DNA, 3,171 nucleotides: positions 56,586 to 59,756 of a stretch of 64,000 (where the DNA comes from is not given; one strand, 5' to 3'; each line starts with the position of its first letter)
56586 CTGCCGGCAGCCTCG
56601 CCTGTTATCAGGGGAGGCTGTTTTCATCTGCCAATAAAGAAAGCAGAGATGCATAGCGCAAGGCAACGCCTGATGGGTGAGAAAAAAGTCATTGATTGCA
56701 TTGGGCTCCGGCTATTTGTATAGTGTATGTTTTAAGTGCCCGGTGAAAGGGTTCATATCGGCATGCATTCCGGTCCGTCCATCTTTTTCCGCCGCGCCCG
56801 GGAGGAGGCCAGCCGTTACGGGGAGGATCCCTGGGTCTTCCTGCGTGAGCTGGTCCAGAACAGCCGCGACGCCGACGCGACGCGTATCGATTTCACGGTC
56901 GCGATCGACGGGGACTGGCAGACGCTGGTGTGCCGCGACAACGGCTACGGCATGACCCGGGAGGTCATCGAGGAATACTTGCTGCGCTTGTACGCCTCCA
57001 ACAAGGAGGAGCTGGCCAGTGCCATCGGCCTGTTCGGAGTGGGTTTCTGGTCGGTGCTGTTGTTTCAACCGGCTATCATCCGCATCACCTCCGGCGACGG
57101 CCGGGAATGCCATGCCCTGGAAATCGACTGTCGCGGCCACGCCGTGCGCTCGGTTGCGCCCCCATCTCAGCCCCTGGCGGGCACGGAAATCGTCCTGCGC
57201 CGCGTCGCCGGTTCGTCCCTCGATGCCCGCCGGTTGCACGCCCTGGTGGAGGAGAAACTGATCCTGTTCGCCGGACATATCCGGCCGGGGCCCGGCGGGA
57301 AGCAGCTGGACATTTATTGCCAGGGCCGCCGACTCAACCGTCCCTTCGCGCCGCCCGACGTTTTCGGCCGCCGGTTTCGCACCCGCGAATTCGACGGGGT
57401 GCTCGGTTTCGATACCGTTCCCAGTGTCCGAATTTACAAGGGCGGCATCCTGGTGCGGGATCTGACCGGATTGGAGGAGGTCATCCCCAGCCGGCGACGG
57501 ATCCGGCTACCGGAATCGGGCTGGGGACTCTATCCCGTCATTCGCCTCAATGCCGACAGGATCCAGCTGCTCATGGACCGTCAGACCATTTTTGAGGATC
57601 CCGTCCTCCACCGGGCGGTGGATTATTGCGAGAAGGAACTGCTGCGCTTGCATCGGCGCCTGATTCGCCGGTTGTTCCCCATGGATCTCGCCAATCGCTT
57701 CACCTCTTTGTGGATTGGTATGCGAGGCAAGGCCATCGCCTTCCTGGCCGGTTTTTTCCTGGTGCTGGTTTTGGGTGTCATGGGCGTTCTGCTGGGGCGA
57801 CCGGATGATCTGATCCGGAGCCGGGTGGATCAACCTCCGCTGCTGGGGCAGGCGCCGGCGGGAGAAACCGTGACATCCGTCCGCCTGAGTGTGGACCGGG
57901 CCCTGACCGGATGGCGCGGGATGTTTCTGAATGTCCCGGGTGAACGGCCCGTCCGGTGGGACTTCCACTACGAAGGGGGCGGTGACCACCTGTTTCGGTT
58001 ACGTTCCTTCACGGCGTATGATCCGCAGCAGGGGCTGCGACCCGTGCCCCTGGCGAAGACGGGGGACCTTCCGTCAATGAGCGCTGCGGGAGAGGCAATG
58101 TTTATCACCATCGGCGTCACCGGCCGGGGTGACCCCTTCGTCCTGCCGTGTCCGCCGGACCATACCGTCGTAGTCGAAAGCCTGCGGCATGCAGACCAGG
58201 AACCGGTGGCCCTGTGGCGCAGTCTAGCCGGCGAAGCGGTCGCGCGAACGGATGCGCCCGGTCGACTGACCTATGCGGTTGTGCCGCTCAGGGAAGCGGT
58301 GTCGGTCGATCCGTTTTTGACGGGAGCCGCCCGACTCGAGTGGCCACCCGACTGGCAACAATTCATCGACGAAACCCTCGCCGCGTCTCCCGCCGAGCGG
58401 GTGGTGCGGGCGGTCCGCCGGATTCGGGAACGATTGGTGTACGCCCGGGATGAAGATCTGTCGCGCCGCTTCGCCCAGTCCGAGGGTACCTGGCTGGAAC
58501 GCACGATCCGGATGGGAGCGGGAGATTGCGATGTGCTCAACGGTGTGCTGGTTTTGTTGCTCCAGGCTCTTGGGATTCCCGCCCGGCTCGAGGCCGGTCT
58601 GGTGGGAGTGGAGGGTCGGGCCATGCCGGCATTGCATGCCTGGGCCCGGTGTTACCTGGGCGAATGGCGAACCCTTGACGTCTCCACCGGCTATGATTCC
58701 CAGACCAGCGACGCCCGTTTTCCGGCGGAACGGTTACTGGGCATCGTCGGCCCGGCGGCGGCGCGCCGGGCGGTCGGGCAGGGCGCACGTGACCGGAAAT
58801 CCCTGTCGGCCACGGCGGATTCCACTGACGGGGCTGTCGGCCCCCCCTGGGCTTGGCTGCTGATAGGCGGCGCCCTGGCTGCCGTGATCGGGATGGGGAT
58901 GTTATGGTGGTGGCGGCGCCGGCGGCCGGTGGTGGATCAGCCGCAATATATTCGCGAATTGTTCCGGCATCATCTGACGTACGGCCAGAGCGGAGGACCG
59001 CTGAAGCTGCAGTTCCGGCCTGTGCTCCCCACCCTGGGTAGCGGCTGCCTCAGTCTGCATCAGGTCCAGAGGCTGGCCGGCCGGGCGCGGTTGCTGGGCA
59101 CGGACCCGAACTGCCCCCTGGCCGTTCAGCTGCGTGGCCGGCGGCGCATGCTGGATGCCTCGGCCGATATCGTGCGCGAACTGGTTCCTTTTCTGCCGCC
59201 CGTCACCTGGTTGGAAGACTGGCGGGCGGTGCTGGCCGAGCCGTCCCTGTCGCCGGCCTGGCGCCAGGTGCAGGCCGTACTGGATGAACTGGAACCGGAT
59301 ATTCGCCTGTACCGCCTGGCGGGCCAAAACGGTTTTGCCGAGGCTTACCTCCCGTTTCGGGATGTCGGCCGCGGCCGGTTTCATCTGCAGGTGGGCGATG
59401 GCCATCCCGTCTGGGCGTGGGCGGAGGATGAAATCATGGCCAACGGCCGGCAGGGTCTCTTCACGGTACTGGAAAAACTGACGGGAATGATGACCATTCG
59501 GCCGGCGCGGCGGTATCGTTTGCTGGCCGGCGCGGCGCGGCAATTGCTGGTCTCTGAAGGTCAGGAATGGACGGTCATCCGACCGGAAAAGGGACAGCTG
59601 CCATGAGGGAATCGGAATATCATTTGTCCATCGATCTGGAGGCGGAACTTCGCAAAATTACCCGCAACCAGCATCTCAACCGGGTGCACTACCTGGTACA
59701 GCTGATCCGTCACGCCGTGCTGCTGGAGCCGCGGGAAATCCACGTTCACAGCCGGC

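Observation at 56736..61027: Two-gene module: membrane GHKL (Hsp90/MORC-like) ATPase fused to a transglutaminase-like core, coupled to a degenerate GHKL paralogue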

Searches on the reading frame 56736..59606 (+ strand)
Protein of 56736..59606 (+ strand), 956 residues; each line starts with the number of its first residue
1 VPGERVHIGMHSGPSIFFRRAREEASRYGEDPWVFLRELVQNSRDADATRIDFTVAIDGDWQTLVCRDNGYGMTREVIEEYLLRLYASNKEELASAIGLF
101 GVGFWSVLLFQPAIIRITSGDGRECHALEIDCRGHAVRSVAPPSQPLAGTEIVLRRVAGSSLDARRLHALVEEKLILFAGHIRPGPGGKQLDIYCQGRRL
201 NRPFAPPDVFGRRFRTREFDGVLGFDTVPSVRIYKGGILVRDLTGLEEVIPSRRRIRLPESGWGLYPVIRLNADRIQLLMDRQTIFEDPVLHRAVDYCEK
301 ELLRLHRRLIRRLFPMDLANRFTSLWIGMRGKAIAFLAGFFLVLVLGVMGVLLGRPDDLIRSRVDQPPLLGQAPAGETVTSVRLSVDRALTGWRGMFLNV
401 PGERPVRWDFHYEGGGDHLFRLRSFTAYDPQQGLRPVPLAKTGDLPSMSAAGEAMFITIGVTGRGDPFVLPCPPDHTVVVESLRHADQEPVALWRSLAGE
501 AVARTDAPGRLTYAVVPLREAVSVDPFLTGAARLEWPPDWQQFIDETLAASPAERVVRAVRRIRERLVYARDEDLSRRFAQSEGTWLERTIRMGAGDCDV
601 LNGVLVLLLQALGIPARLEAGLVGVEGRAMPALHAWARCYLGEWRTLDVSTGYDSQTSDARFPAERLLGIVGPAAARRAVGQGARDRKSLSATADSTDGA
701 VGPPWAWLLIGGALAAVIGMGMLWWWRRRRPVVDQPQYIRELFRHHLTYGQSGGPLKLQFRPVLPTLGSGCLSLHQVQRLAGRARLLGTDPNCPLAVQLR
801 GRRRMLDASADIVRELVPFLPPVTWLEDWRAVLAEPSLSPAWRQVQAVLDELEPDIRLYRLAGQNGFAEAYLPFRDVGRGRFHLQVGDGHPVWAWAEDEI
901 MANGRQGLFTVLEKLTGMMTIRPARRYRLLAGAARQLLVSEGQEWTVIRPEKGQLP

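Call 3: search_protein_families(library=pfam, proteins=[window:56736-59606:+], max_evalue=0.1)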
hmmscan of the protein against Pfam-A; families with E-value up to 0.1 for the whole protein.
window:56736-59606:+ (956 aa): 5 families
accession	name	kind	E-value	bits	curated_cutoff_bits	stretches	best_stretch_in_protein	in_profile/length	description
PF13589.12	HATPase_c_3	-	7.3e-11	42.7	25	1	35-130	6-103/137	Histidine kinase-, DNA gyrase B-, and HSP90-like ATPase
PF01841.26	Transglut_core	-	5.9e-10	39.8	23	1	549-648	11-107/108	Transglutaminase-like superfamily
PF25794.1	SACS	-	0.00013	22.3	32.8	1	27-107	14-109/247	Sacsin domain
PF02518.31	HATPase_c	-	0.00049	21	26.4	1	36-103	10-76/111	Histidine kinase-, DNA gyrase B-, and HSP90-like ATPase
PF14316.11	DUF4381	-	0.084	13.6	27.2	0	704-743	18-56/145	Domain of unknown function (DUF4381)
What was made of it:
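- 56775..57275 (+): ORF1 N-terminal GHKL (Bergerat-fold) ATPase domain, residues ~14-180. Intact N-box E38/N42/D45, G1 D68-G70-G72, K90, G2 G98-G101-G103. Pfam HATPase_c_3 (call 3).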

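Call 4: search_protein_families(library=ncbifam, proteins=[window:56736-59606:+], max_evalue=0.1)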
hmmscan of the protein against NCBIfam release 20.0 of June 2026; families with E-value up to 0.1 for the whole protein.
window:56736-59606:+ (956 aa): 16 families
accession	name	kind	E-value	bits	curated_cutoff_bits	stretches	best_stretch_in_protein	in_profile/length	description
NF047352.1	P_loop_sacsin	domain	2.2e-11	44.1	50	1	35-111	3-74/80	sacsin N-terminal ATP-binding-like domain-containing protein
NF003555.1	PRK05218.1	equivalog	1.7e-08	33.5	371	1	40-155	48-173/614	molecular chaperone HtpG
NF010683.0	PRK14083.1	equivalog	5.4e-07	28.4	455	1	31-155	26-166/604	HSP90 family protein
TIGR00585.2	mutl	equivalog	1.3e-06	27.6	180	1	33-84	22-72/555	DNA mismatch repair endonuclease MutL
NF050001.1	restrict_BbrUII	equivalog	2.5e-05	23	550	1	36-88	25-75/659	BbrUII/HgiDII family restriction enzyme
NF000951.0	PRK00095.2-1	equivalog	5.1e-05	22.1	391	1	36-103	29-94/559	DNA mismatch repair endonuclease MutL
NF000953.0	PRK00095.2-4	equivalog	9e-05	21.5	693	1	31-155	22-146/611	DNA mismatch repair endonuclease MutL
NF000948.0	PRK00095.1-1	equivalog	0.00041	19.4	701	1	31-80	22-70/625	DNA mismatch repair endonuclease MutL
NF000949.0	PRK00095.1-2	equivalog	0.00047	19.3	750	1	32-153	27-146/634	DNA mismatch repair endonuclease MutL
NF000954.0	PRK00095.2-5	equivalog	0.00074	18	937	1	36-117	31-109/588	DNA mismatch repair endonuclease MutL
NF000952.0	PRK00095.2-2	subfamily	0.0011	17.6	840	1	30-90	21-80/623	DNA mismatch repair endonuclease MutL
NF000950.0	PRK00095.1-3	equivalog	0.0082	14.6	756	1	31-88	23-79/641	DNA mismatch repair endonuclease MutL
NF003218.0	PRK04184.1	equivalog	0.01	14.4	274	1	35-110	40-124/539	DNA topoisomerase VI subunit B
TIGR01052.1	top6b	equivalog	0.011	14.1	380.7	1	35-111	32-115/488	DNA topoisomerase VI subunit B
NF041932.1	MzaB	equivalog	0.032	12.6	850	1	36-113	16-94/480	MZA anti-phage system associated ATPase MzaB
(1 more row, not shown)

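Call 6: find_homologous_proteins(query=window:56736-59606:+)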
Query window:56736-59606:+ (956 aa): 82 proteins with E <= 0.001 among 8000 candidates.
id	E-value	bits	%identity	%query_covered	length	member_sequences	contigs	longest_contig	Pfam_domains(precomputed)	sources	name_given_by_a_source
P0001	0.0e+0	2169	100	99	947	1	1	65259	PF13589.13,PF01841.26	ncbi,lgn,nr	ncbi:MAG: ATP-binding protein [Acidobacteria bacterium]|nr:ATP-binding protein [Acidobacteriota bact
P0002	0.0e+0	1553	74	97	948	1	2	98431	PF13589.13,PF01841.26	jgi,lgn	-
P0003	0.0e+0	1313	65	97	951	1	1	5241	PF13589.13,PF01841.26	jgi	jgi:transglutaminase-like putative cysteine protease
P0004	5.9e-237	807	44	97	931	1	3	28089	PF13589.13,PF25794.2,PF01841.26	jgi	-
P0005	1.0e-209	717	59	32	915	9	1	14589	PF02518.32,PF13589.13,PF25794.2,PF01841.26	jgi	-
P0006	2.0e-209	716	46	66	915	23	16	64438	PF02518.32,PF13589.13,PF25794.2,PF01841.26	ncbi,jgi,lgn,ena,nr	ncbi:MAG TPA: ATP-binding protein [Acidobacteriota bacterium]|nr:ATP-binding protein [Acidobacteriot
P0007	5.6e-202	692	44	92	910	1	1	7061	PF13589.13,PF25794.2,PF01841.26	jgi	jgi:hypothetical protein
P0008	5.7e-202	691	43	91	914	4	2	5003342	PF02518.32,PF13589.13,PF25794.2,PF01841.26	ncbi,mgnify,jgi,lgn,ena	mgnify:CR=1 FL=1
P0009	1.6e-197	677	40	96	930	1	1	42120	PF13589.13,PF01841.26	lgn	-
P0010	7.4e-197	675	40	96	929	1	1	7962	PF13589.13,PF01841.26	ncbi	-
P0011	1.5e-192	660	41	95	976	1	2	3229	PF13589.13,PF01841.26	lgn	-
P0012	1.4e-189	650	39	95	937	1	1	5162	PF13589.13,PF01841.26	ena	-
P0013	4.1e-186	639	41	92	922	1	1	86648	PF13589.13,PF01841.26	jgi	-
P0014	6.9e-183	628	37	96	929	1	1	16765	PF13589.13,PF01841.26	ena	-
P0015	1.1e-181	624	38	96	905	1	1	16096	PF13589.13,PF01841.26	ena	-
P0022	6.7e-167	575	37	97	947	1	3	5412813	PF13589.13,PF01841.26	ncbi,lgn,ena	-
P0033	1.5e-144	501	37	95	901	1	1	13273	PF13589.13,PF01841.26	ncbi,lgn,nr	ncbi:ATP-binding protein [Candidatus Fermentibacteria bacterium]|nr:ATP-binding protein [Candidatus 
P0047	4.7e-105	371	33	92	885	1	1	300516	PF13589.13,PF01841.26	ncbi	-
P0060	2.1e-56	210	34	33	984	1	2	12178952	PF02518.32,PF13589.13,PF25794.2,PF01841.26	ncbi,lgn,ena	-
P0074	3.0e-47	179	26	67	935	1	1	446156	PF13589.13,PF01841.26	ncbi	-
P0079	1.3e-42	164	31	67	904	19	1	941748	PF13589.13,PF01841.26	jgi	jgi:hypothetical protein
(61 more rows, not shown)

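Call 9: find_encoding_contigs(protein=P0008, flank=8000, max_places=2)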
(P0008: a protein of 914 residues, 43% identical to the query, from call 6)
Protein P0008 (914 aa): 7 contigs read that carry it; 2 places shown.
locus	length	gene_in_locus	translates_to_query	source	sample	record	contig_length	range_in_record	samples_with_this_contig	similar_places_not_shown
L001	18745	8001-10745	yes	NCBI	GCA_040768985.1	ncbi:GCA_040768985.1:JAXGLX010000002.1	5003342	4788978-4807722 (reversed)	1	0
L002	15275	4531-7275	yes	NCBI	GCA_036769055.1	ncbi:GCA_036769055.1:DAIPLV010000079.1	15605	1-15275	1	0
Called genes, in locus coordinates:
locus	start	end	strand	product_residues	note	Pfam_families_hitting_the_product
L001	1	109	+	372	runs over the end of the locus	PF01757:Acyl_transf_3, PF07786:HGSNAT_cat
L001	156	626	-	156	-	PF00075:RNase_H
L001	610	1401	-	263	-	PF02649:GCHY-1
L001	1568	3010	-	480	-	-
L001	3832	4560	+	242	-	PF00106:adh_short, PF13561:adh_short_C2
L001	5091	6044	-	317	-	-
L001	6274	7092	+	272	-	-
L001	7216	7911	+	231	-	PF04298:Zn_peptidase_2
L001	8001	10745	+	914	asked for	PF02518:HATPase_c (weak), PF13589:HATPase_c_3, PF25794:SACS (faint), PF01841:Transglut_core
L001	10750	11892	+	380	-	-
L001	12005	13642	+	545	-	PF03577:Peptidase_C69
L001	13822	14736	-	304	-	PF11008:DUF2846 (weak)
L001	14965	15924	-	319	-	PF03547:Mem_trans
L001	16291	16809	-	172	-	PF05099:TerB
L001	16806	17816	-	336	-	PF08100:Dimerisation, PF00891:Methyltransf_2, PF13489:Methyltransf_23 (weak), PF13847:Methyltransf_31 (weak), PF08242:Methyltransf_12 (weak), PF13649:Methyltransf_25 (weak)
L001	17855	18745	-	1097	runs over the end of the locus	PF26549:Tricorn_N, PF00930:DPPIV_N (faint), PF07676:PD40 (faint), PF26549:Tricorn_N, PF26550:Tricorn_2nd, PF14684:Tricorn_C1, PF14685:PDZ_Tricorn, PF03572:Peptidase_S41, +1 more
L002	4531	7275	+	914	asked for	PF02518:HATPase_c (weak), PF13589:HATPase_c_3, PF25794:SACS (faint), PF01841:Transglut_core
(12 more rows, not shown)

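Call 10: find_encoding_contigs(protein=P0022, flank=8000, max_places=2)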
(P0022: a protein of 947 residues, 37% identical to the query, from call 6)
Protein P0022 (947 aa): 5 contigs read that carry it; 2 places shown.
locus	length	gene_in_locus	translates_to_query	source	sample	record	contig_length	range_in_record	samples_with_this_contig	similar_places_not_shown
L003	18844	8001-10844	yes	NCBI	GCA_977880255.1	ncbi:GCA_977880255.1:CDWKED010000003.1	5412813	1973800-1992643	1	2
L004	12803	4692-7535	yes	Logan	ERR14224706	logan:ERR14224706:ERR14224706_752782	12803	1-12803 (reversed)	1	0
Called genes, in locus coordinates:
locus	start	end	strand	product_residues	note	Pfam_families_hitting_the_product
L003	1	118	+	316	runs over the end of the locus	-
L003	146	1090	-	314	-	PF00160:Pro_isomerase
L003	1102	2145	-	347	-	PF02547:Queuosine_synth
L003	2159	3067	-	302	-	PF00294:PfkB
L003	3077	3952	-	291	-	PF01048:PNP_UDP_1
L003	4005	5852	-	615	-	PF17899:Peptidase_M61_N, PF05299:Peptidase_M61, PF13180:PDZ_2, PF17820:PDZ_6 (weak)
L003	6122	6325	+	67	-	-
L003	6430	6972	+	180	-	PF07638:Sigma70_ECF, PF04542:Sigma70_r2, PF08281:Sigma70_r4_2, PF04545:Sigma70_r4, PF00196:GerE (weak)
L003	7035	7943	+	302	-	PF04773:FecR, PF16344:FecR_C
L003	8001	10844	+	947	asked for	PF13589:HATPase_c_3, PF01841:Transglut_core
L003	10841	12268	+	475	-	-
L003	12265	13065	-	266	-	PF06966:DUF1295, PF02544:Steroid_dh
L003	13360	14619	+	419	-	PF00890:FAD_binding_2 (weak), PF01266:DAO (weak), PF01494:FAD_binding_3, PF03486:HI0933_like (weak), PF04820:Trp_halogenase, PF07992:Pyr_redox_2 (weak), PF12831:FAD_oxidored, PF04820:Trp_halogenase, +2 more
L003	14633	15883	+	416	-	PF00501:AMP-binding, PF14535:AMP-binding_C_2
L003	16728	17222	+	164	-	PF01797:Y1_Tnp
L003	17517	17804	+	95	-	-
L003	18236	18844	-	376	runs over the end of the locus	PF01548:DEDD_Tnp_IS110, PF02371:Transposase_20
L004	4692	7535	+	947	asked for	PF13589:HATPase_c_3, PF01841:Transglut_core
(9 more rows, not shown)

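Call 11: find_encoding_contigs(protein=P0060, flank=8000, max_places=2)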
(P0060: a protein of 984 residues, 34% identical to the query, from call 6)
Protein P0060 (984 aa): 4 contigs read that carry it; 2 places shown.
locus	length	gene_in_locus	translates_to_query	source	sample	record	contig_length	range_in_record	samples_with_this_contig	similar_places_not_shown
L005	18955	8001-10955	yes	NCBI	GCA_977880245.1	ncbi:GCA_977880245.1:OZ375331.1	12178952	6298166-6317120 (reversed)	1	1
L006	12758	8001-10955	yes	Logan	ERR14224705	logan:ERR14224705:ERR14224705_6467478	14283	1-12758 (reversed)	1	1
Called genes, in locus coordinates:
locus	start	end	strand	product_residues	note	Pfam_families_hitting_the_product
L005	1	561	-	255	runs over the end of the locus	PF00135:COesterase, PF20434:BD-FAE, PF07859:Abhydrolase_3, PF00326:Peptidase_S9 (weak)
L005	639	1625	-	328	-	PF01965:DJ-1_PfpI, PF00165:HTH_AraC (faint), PF12833:HTH_18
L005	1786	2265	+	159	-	PF13577:SnoaL_4 (weak), PF13474:SnoaL_3 (weak), PF14534:DUF4440, PF12680:SnoaL_2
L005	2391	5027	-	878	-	PF07715:Plug, PF00593:TonB_dep_Rec_b-barrel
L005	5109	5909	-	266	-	PF07978:NIPSNAP (weak)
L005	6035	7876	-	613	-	PF00486:Trans_reg_C, PF07719:TPR_2 (faint), PF13428:TPR_14 (faint), PF14559:TPR_19 (faint), PF13424:TPR_12 (faint), PF00515:TPR_1 (faint), PF13414:TPR_11 (weak), PF13431:TPR_17 (faint)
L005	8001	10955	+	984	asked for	PF02518:HATPase_c (weak), PF13589:HATPase_c_3, PF25794:SACS (faint), PF01841:Transglut_core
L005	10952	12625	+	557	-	-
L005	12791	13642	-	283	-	PF13230:GATase_4, PF13522:GATase_6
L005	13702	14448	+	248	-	PF01925:TauE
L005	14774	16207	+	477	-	PF00437:T2SSE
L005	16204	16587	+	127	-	PF08308:PEGA (faint)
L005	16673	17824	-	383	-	PF04892:VanZ-LLP1 (weak)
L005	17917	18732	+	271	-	PF13620:CarboxypepD_reg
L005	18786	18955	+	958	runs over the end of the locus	PF00561:Abhydrolase_1, PF08386:Abhydrolase_4 (weak), PF00144:Beta-lactamase, PF13432:TPR_16 (weak), PF07719:TPR_2 (weak)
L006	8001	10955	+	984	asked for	PF02518:HATPase_c (weak), PF13589:HATPase_c_3, PF25794:SACS (faint), PF01841:Transglut_core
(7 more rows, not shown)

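Call 12: find_encoding_contigs(protein=P0074, flank=8000, max_places=1)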
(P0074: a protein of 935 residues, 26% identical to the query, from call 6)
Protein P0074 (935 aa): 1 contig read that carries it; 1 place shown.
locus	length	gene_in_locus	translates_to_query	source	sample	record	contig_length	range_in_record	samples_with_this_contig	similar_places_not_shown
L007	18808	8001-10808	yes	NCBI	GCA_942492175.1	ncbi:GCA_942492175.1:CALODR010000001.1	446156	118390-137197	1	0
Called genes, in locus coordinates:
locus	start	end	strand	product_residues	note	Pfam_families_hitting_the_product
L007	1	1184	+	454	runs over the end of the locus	PF14821:Thr_synth_N, PF00291:PALP, PF24857:THR4_C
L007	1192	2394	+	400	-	PF01676:Metalloenzyme, PF10143:PhosphMutase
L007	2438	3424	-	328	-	PF01145:Band_7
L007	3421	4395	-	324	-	PF01145:Band_7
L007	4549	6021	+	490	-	PF11794:HpaB_N, PF03241:HpaB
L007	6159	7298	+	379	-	PF02771:Acyl-CoA_dh_N, PF02770:Acyl-CoA_dh_M, PF00441:Acyl-CoA_dh_1, PF22924:ACOX_C_alpha1 (weak), PF08028:Acyl-CoA_dh_2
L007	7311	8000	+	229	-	PF18917:LiaI-LiaF-like_TM1, PF22570:LiaF-TM, PF18917:LiaI-LiaF-like_TM1, PF09922:LiaF-like_C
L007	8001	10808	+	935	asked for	PF13589:HATPase_c_3, PF01841:Transglut_core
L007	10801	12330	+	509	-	PF13589:HATPase_c_3 (faint)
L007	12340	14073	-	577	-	PF13084:DUF3943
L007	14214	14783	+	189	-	-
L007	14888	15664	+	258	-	PF00378:ECH_1, PF16113:ECH_2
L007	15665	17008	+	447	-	PF02737:3HCDH_N, PF00725:3HCDH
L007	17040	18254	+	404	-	PF00108:Thiolase_N (weak), PF02803:Thiolase_C, PF22691:Thiolase_C_1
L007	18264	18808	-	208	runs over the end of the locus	-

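Call 13: find_encoding_contigs(protein=P0079, flank=8000, max_places=1)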
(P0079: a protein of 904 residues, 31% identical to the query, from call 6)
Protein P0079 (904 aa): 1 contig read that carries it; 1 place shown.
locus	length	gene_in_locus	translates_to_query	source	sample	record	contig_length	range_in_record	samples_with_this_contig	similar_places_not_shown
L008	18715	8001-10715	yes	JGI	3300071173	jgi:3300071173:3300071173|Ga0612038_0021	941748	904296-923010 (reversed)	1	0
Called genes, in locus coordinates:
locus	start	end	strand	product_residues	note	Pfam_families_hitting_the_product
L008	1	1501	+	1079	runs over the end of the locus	PF27207:Y4lR_2nd (faint), PF03219:TLC (faint), PF02985:HEAT (faint), PF13646:HEAT_2, PF00027:cNMP_binding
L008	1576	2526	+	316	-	PF12760:Zn_ribbon_IS1595, PF12762:DDE_Tnp_IS1595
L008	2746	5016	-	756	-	PF08448:PAS_4, PF13426:PAS_9, PF00989:PAS, PF08447:PAS_3, PF00989:PAS, PF08448:PAS_4, PF13426:PAS_9, PF08447:PAS_3, +5 more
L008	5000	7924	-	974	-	PF00072:Response_reg, PF13188:PAS_8 (faint), PF13185:GAF_2, PF00989:PAS, PF08448:PAS_4 (weak), PF13426:PAS_9, PF02518:HATPase_c, PF00072:Response_reg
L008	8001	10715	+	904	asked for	PF13589:HATPase_c_3, PF01841:Transglut_core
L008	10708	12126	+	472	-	-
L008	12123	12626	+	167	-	PF06803:DUF1232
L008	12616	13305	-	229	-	PF04391:DUF533, PF05099:TerB (faint)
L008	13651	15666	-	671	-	PF02225:PA, PF00801:PKD, PF18911:PKD_4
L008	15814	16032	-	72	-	PF09723:Zn_ribbon_8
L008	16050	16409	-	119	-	PF12840:HTH_20, PF01022:HTH_5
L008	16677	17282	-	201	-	-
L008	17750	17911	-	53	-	-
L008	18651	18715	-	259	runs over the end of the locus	PF08843:AbiEii (faint)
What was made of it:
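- Flanking genes vary without defence genes, apart from one faint AbiEii hit 8 kb away in L008 (call 13).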

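Call 14: find_encoding_contigs(protein=P0033, flank=8000, max_places=1)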
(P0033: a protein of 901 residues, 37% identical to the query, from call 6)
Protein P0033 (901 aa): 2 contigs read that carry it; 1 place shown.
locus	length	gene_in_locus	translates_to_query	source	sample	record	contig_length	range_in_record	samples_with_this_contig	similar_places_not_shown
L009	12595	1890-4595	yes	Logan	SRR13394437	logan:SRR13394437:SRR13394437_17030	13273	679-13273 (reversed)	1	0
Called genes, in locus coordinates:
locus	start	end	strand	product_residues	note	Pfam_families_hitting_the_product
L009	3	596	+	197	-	?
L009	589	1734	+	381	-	PF12740:PETase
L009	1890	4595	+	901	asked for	PF13589:HATPase_c_3, PF01841:Transglut_core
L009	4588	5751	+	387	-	-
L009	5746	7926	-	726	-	-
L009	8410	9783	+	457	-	PF00036:EF-hand_1 (faint), PF13202:EF-hand_5 (faint), PF13405:EF-hand_6 (faint)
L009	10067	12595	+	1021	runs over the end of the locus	PF27218:MJ0043_C, PF00580:UvrD-helicase, PF01443:Viral_helicase1 (faint), PF13245:AAA_19, PF13604:AAA_30 (weak), PF13361:UvrD_C, PF13538:UvrD_C_2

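Call 15: find_encoding_contigs(protein=P0047, flank=8000, max_places=1)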
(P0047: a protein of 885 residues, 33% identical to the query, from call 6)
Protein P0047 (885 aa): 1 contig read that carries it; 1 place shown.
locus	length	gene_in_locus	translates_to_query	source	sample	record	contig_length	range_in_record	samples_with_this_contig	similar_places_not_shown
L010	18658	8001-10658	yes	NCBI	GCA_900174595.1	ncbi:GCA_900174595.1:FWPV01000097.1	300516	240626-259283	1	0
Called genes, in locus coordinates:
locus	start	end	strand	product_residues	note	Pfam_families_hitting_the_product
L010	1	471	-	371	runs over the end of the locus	PF02073:Peptidase_M29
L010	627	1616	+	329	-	PF01035:DNA_binding_1, PF04493:Endonuclease_5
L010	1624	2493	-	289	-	-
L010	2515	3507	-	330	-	PF04307:YdjM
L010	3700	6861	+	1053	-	PF01590:GAF, PF00989:PAS, PF13426:PAS_9, PF00989:PAS, PF08447:PAS_3, PF13426:PAS_9, PF08448:PAS_4, PF00512:HisKA, +8 more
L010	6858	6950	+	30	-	-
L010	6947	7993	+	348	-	PF07224:Chlorophyllase (weak), PF12740:PETase, PF12146:Hydrolase_4 (faint), PF12695:Abhydrolase_5 (weak)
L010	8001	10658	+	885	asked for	PF13589:HATPase_c_3, PF01841:Transglut_core (weak)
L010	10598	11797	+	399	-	-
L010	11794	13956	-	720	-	-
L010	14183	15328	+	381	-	PF00036:EF-hand_1 (faint), PF13202:EF-hand_5 (faint), PF13405:EF-hand_6 (faint)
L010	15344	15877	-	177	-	PF00857:Isochorismatase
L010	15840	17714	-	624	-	PF12228:DUF3604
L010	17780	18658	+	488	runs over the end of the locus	PF00171:Aldedh, PF05893:LuxC (weak)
